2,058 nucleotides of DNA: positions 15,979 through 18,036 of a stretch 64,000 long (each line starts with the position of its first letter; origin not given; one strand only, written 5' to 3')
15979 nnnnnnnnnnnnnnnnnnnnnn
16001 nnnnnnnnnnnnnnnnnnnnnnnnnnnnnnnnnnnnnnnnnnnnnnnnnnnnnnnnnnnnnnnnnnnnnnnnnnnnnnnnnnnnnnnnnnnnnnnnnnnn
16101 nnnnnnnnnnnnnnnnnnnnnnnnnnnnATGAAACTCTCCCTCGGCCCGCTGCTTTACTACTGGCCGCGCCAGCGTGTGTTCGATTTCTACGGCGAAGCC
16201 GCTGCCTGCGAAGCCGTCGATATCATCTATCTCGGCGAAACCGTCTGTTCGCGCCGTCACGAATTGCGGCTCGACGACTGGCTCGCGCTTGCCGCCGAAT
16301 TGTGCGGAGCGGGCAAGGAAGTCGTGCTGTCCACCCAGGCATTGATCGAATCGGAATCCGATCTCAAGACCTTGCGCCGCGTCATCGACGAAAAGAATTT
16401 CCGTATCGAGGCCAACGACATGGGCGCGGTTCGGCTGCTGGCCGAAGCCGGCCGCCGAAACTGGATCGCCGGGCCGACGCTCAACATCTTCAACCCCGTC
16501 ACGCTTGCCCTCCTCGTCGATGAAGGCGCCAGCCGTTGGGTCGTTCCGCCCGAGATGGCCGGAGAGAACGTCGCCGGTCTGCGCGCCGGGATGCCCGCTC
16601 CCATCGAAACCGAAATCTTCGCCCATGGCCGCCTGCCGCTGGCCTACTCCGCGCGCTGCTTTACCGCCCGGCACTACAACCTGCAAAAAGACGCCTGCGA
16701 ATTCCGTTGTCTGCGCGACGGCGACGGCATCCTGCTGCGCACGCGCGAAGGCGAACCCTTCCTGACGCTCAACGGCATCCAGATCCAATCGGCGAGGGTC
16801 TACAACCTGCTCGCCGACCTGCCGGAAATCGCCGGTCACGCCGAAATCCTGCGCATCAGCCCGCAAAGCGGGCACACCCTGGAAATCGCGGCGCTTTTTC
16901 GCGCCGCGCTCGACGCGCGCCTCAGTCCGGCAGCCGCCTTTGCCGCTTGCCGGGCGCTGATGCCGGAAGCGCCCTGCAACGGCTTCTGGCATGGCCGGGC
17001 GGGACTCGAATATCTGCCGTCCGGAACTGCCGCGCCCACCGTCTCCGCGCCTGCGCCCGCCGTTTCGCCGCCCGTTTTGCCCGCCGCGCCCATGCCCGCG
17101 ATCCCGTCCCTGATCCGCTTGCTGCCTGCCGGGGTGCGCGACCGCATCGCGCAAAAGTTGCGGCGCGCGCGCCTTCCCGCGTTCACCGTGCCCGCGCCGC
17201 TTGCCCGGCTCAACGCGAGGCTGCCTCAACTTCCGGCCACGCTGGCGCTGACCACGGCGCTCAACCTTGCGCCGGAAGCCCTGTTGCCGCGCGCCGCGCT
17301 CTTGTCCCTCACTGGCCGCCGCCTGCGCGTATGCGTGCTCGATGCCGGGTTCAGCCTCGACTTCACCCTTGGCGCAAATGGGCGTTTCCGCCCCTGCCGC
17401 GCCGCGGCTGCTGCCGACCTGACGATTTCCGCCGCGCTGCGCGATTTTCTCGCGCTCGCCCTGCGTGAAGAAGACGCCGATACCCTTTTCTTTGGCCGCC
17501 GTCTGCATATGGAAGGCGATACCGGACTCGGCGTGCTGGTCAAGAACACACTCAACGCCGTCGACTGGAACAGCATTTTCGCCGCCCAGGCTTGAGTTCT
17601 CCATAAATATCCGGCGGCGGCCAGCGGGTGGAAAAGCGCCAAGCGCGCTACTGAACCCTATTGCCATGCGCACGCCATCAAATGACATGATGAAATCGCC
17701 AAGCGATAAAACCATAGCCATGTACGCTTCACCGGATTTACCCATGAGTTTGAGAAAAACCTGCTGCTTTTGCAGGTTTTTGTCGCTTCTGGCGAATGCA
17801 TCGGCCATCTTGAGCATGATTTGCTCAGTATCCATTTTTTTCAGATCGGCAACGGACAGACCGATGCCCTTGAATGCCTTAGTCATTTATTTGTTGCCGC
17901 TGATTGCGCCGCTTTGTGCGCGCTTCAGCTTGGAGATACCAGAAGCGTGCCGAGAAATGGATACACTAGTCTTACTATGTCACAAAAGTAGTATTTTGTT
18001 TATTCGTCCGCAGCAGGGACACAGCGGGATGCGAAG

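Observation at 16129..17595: UbiV carries a fused C-terminal SCP2 (UbiT-like) domain; ubiB-SSF-ubiU-ubiV locus for O2-independent ubiquinone synthesis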

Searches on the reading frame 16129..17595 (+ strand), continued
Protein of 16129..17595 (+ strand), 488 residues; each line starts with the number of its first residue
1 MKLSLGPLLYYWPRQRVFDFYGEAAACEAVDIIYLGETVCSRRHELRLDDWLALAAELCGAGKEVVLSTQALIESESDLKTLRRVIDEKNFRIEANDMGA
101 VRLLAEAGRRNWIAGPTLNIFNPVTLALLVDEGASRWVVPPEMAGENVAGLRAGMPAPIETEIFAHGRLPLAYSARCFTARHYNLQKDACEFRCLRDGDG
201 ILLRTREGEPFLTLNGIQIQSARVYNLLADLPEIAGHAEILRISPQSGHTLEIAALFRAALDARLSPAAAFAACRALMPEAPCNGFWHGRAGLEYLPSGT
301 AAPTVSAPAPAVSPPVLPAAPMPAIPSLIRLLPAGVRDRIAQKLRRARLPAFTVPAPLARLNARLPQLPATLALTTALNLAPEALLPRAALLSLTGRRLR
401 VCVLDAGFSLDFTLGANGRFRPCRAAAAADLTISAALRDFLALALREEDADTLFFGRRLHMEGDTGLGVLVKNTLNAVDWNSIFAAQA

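Call 51: predict_structure(alignment_id=A3)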
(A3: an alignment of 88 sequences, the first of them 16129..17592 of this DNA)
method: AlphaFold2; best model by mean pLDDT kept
length: 488 residues; sequences in the alignment: 88
mean_pLDDT: 78.3   pTM: 0.60
mean pLDDT of the five models: 78.3, 76.6, 75.9, 75.3, 72.7
residues with pLDDT >= 90: 192; 70-90: 164; 50-70: 57; < 50: 75
segments of 3 or more residues with pLDDT < 50: 169-196, 198-201, 212-217, 283-290, 303-326
pLDDT, mean of each block of 10 residues (from residue 1): 87 87 97 76 73 96 93 72 92 91 94 89 89 93 81 89 74 40 37 41 52 49 76 92 87 96 96 83 46 58 41 38 51 79 76 86 89 93 86 95 95 96 91 95 84 84 88 79 63
secondary structure, 60 per line:
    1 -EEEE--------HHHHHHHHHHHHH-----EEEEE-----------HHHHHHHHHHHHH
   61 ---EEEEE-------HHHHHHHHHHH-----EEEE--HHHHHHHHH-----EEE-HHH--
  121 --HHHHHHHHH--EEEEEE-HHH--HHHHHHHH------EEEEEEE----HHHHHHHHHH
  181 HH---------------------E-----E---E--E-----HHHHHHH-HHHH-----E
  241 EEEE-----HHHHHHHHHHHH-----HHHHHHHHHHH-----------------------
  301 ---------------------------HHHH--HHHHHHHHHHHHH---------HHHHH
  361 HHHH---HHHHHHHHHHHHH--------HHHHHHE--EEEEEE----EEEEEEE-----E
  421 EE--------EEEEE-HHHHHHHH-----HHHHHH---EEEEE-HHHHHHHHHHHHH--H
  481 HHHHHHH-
elements in order: E2-5 H14-26 E32-36 H48-60 E64-68 H76-86 E92-95 H98-106 E112-114 H123-131 E134-139 H146-153 E160-166 H171-182 H223-229 H231-234 E240-244 H250-261 H267-277 H328-331 H334-346 H356-364 H368-380 H389-394 E398-403 E408-414 E420-422 E431-435 H437-444 H450-455 E459-463 H465-477 H480-487

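Call 55: fold_search(model_id=the predicted structure, library=pdb)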
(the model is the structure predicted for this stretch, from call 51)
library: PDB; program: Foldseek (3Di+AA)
matches with E <= 10: 1412; with E <= 0.001: 52
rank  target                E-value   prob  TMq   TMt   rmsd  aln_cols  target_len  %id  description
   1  6z1w                  6.4e-05  1.00  0.17  0.59   4.5       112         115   20  Crystal structure of human steroid carrier protein SL (SCP-2L) mutant A100C (released 2021-03-03)
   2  6h6p_D                8.1e-05  1.00  0.19  0.68   3.2       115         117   23  UbiJ-SCP2 Ubiquinone synthesis protein (released 2019-02-13)
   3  6h6o_B                9.7e-05  1.00  0.20  0.72   3.3       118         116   20  UbiJ-SCP2 Ubiquinone synthesis protein (released 2019-02-13)
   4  5d88                  9.7e-05  1.00  0.30  0.54   8.6       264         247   12  The Structure of the U32 Peptidase Mk0906 (released 2015-12-02)
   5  1b5t_B                1.0e-04  1.00  0.30  0.49  10.2       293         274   14  ESCHERICHIA COLI METHYLENETETRAHYDROFOLATE REDUCTASE (released 1999-01-20)
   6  6h6o_A                1.1e-04  1.00  0.20  0.69   4.0       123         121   21  UbiJ-SCP2 Ubiquinone synthesis protein (released 2019-02-13)
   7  1b5t_C                1.1e-04  1.00  0.32  0.52   9.2       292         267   14  ESCHERICHIA COLI METHYLENETETRAHYDROFOLATE REDUCTASE (released 1999-01-20)
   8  8ioj_D                1.1e-04  1.00  0.24  0.28  11.3       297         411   12  The Rubisco assembly intermidiate of Rubisco large subunit (RbcL) and Arabidopsis thaliana Rubisco accumulation factor (released 2023-11-01)
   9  3fst_A                1.1e-04  1.00  0.32  0.49   9.1       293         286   12  Crystal Structure of Escherichia coli Methylenetetrahydrofolate Reductase Mutant Phe223Leu at pH 7.4 (released 2009-08-25)
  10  5ume_C                1.2e-04  1.00  0.32  0.49   8.6       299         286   12  Crystal Structure of 5,10-Methylenetetrahydrofolate Reductase MetF from Haemophilus influenzae (released 2017-02-22)
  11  1zp4_C                1.3e-04  1.00  0.30  0.48  10.2       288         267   14  Glu28Gln mutant of E. coli Methylenetetrahydrofolate Reductase (oxidized) complex with Methyltetrahydrofolate (released 2005-08-09)
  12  6h6p_A                1.4e-04  1.00  0.19  0.68   3.2       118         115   20  UbiJ-SCP2 Ubiquinone synthesis protein (released 2019-02-13)
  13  6h6n_A                1.4e-04  1.00  0.20  0.65   3.9       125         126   22  UbiJ-SCP2 Ubiquinone synthesis protein (released 2019-02-13)
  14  6h6n_B                1.5e-04  1.00  0.20  0.70   3.5       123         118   23  UbiJ-SCP2 Ubiquinone synthesis protein (released 2019-02-13)
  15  1ikt                  1.5e-04  1.00  0.18  0.62   4.2       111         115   18  LIGANDED STEROL CARRIER PROTEIN TYPE 2 (SCP-2) LIKE DOMAIN OF HUMAN MULTIFUNCTIONAL ENZYME TYPE 2 (MFE-2) (released 2001-11-14)
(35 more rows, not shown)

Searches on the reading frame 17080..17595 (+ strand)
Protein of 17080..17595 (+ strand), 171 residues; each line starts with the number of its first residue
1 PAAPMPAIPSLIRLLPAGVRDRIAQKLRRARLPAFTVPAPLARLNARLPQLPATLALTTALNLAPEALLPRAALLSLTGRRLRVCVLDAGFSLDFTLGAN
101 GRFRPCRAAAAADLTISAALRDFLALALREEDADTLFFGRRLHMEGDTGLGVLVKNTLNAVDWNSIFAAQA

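Call 3: search_protein_families(library=pfam, proteins=[window:17080-17595:+], max_evalue=1)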
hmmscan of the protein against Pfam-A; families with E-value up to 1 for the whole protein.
window:17080-17595:+ (171 aa): 1 family
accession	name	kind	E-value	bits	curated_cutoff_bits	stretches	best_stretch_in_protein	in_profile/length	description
PF02036.22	SCP2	-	7.8e-13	49.1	21.3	1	71-158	13-100/101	SCP-2 sterol transfer family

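Call 4: search_protein_families(library=ncbifam, proteins=[window:17080-17595:+], max_evalue=1)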
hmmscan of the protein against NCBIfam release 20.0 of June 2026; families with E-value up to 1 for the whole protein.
window:17080-17595:+ (171 aa): 1 family
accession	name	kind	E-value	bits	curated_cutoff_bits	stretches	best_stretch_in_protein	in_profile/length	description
NF047962.3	SCP2_dom_UbiT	equivalog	3.4e-34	117.8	46.9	1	46-164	2-119/120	ubiquinone anaerobic biosynthesis accessory factor UbiT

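Call 37: find_homologous_proteins(query=window:17083-17592:+, max_evalue=0.00001)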
Query window:17083-17592:+ (170 aa): 411 proteins with E <= 0.00001 among 3648 candidates; the best 120 are listed.
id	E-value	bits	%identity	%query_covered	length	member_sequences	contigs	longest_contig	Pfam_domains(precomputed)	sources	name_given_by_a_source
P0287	3.3e-83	296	99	85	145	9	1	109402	PF02036.23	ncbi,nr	ncbi:MAG: SCP2 sterol-binding domain-containing protein [Azoarcus sp.]|nr:SCP2 sterol-binding domain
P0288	2.1e-71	257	85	89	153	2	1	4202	PF02036.23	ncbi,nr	ncbi:MAG: SCP2 sterol-binding domain-containing protein [Azoarcus sp.]|nr:SCP2 sterol-binding domain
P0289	4.8e-71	256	87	84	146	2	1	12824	PF02036.23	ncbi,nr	ncbi:MAG: SCP2 sterol-binding domain-containing protein [Azoarcus sp.]|nr:SCP2 sterol-binding domain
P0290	1.8e-68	248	86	84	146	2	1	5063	PF02036.23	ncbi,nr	ncbi:MAG: SCP2 sterol-binding domain-containing protein [Azoarcus sp.]|nr:SCP2 sterol-binding domain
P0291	1.5e-64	235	82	81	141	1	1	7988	PF02036.23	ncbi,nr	ncbi:MAG: SCP2 sterol-binding domain-containing protein [Azoarcus sp.]|nr:SCP2 sterol-binding domain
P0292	8.5e-63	229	72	92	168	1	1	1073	PF02036.23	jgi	jgi:predicted lipid carrier protein YhbT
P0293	2.5e-61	225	78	81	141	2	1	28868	PF02036.23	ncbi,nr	ncbi:MAG: SCP2 sterol-binding domain-containing protein [Azoarcus sp.]|nr:SCP2 sterol-binding domain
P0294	5.8e-59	217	67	91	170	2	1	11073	PF02036.23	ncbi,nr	ncbi:MAG: SCP2 sterol-binding domain-containing protein [Azoarcus sp.]|nr:SCP2 sterol-binding domain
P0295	2.3e-57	212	74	81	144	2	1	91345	PF02036.23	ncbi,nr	ncbi:MAG: SCP2 sterol-binding domain-containing protein [Azoarcus sp.]|nr:SCP2 sterol-binding domain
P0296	5.9e-56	207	66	99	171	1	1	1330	PF02036.23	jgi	jgi:predicted lipid carrier protein YhbT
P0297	3.8e-55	204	74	78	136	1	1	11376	PF02036.23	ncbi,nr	ncbi:MAG: SCP2 sterol-binding domain-containing protein [Azoarcus sp.]|nr:SCP2 sterol-binding domain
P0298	1.1e-52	197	73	79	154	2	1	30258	PF02036.23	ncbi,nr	ncbi:MAG: SCP2 sterol-binding domain-containing protein [Azoarcus sp.]|nr:SCP2 sterol-binding domain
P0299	1.7e-52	196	65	95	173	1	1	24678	PF02036.23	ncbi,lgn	-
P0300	3.3e-52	195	62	98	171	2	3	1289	PF02036.23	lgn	-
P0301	3.7e-52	195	62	98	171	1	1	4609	PF02036.23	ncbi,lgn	-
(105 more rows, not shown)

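Call 60: predict_structure(alignment_id=A4)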
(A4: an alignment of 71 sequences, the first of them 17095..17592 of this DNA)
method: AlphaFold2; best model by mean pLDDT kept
length: 166 residues; sequences in the alignment: 71
mean_pLDDT: 87.4   pTM: 0.76
mean pLDDT of the five models: 87.4, 87.0, 86.1, 85.3, 84.5
residues with pLDDT >= 90: 90; 70-90: 67; 50-70: 7; < 50: 2
segments of 3 or more residues with pLDDT < 50: none
pLDDT, mean of each block of 10 residues (from residue 1): 63 81 76 86 91 93 90 96 94 96 91 94 88 94 92 82 73
secondary structure, 60 per line:
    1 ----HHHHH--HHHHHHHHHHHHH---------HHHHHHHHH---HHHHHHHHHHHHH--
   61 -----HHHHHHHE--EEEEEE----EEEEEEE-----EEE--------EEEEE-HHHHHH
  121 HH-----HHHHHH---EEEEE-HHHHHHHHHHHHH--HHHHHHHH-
elements in order: H5-9 H12-24 H34-42 H46-58 H66-72 E76-81 E86-92 E98-100 E109-113 H115-122 H128-133 E137-141 H143-155 H158-165

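Call 62: fold_search(model_id=the predicted structure, library=pdb)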
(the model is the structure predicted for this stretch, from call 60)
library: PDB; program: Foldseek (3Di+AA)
matches with E <= 10: 127; with E <= 0.001: 34
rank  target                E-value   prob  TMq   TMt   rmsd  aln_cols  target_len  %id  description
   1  6h6p_D                1.6e-05  1.00  0.51  0.69   3.3       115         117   21  UbiJ-SCP2 Ubiquinone synthesis protein (released 2019-02-13)
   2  6z1w                  1.6e-05  1.00  0.44  0.60   4.4       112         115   20  Crystal structure of human steroid carrier protein SL (SCP-2L) mutant A100C (released 2021-03-03)
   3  6h6p_A                2.9e-05  1.00  0.47  0.64   3.8       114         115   20  UbiJ-SCP2 Ubiquinone synthesis protein (released 2019-02-13)
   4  6h6o_B                3.3e-05  1.00  0.50  0.68   3.3       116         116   23  UbiJ-SCP2 Ubiquinone synthesis protein (released 2019-02-13)
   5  6h6p_C                3.3e-05  1.00  0.49  0.66   3.8       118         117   19  UbiJ-SCP2 Ubiquinone synthesis protein (released 2019-02-13)
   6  1ikt                  3.3e-05  1.00  0.43  0.59   4.5       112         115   20  LIGANDED STEROL CARRIER PROTEIN TYPE 2 (SCP-2) LIKE DOMAIN OF HUMAN MULTIFUNCTIONAL ENZYME TYPE 2 (MFE-2) (released 2001-11-14)
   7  6h6o_A                4.3e-05  1.00  0.51  0.67   4.1       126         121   23  UbiJ-SCP2 Ubiquinone synthesis protein (released 2019-02-13)
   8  6h6n_B                5.6e-05  1.00  0.49  0.66   3.3       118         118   24  UbiJ-SCP2 Ubiquinone synthesis protein (released 2019-02-13)
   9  6h6p_B                5.6e-05  1.00  0.45  0.62   3.9       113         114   22  UbiJ-SCP2 Ubiquinone synthesis protein (released 2019-02-13)
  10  8af3                  5.6e-05  1.00  0.44  0.59   4.5       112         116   20  Sterol carrier protein Artifical metalloenzyme incorporating Q111C mutation coupled to 2,2'-bipyridine (released 2023-08-16)
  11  8af2_A                5.6e-05  1.00  0.43  0.55   5.6       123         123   19  Human Sterol Carrier Protein with unnatural amino acid 2,2'-bipyridine alanine incorporated at position 111 (released 2023-08-16)
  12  6h6n_A                6.0e-05  1.00  0.51  0.65   4.0       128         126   24  UbiJ-SCP2 Ubiquinone synthesis protein (released 2019-02-13)
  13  6z1x                  1.0e-04  1.00  0.44  0.59   4.5       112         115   20  Crystal structure of human steroid carrier protein SL (SCP-2L) mutant V83C (released 2021-03-03)
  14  4av7_A                1.1e-04  1.00  0.41  0.12   2.8        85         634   21  Structure determination of the double mutant S233Y F250G from the sec- alkyl sulfatase PisA1 (released 2012-12-05)
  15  2yhe_B                1.2e-04  1.00  0.44  0.13   3.7       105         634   19  Structure determination of the stereoselective inverting sec- alkylsulfatase Pisa1 from Pseudomonas sp. (released 2012-05-16)
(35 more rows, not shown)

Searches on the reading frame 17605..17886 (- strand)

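Call 69: search_protein_families(library=pfam, proteins=[window:17605-17886:-], max_evalue=0.01)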
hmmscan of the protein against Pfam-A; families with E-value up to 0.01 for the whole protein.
window:17605-17886:- (94 aa): 1 family
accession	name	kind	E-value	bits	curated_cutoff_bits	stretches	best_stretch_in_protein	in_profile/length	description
PF10145.14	PhageMin_Tail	-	0.0073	16.6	33.2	1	1-49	152-201/201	Phage-related minor tail protein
